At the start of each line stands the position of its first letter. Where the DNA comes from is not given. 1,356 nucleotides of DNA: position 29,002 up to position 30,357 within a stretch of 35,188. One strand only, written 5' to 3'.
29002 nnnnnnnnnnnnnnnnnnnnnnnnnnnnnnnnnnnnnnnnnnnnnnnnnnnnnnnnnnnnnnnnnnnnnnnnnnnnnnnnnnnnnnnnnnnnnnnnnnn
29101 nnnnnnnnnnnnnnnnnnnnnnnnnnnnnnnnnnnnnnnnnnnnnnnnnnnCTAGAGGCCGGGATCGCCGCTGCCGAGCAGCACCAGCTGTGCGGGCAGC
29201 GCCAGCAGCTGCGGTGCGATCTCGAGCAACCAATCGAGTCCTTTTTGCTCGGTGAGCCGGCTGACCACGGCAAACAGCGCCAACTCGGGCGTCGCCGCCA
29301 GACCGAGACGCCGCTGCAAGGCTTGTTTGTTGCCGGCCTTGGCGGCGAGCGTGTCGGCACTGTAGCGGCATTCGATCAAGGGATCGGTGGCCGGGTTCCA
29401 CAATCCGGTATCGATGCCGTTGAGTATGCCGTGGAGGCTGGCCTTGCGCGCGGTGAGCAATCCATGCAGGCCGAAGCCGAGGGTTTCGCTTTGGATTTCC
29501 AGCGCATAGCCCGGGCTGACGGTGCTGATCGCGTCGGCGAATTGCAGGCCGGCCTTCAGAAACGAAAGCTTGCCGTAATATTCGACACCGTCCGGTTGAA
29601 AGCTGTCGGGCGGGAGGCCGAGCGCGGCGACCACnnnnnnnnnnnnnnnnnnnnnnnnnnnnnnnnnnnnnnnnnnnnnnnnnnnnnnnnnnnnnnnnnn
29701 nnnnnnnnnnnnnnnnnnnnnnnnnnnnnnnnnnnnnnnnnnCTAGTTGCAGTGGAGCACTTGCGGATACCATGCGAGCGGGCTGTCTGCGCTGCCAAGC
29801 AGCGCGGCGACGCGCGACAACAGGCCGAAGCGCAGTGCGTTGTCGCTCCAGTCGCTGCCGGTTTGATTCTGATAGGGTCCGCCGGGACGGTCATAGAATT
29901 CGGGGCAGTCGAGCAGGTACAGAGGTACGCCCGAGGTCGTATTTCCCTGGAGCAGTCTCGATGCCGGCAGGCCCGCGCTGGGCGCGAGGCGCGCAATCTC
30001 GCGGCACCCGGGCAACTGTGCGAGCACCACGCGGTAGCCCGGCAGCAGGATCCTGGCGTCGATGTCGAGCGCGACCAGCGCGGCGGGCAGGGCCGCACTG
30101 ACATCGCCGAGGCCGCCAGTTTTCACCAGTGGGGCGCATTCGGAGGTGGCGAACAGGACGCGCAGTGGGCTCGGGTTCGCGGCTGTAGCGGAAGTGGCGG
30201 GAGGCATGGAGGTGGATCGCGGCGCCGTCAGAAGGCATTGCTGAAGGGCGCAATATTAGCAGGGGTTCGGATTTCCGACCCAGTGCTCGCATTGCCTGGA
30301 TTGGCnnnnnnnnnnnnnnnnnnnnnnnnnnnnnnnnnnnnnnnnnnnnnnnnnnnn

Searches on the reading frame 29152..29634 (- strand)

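Call 28: search_protein_families(library=pfam, proteins=[window:29152-29634:-], max_evalue=0.0001)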
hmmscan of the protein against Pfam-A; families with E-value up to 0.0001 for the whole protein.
window:29152-29634:- (160 aa): 1 family
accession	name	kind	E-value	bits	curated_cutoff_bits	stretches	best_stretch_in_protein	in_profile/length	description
PF08323.17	Glyco_transf_5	-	1.1e-16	61.8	22.7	1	3-61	180-238/239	Starch synthase catalytic domain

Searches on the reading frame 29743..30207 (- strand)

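Call 28: search_protein_families(library=pfam, proteins=[window:29743-30207:-], max_evalue=0.0001)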
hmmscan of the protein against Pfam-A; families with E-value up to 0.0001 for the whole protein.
window:29743-30207:- (154 aa): 1 family
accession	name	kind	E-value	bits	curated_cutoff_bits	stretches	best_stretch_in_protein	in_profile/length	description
PF08323.17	Glyco_transf_5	-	5.5e-32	111.8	22.7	1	16-154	1-135/239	Starch synthase catalytic domain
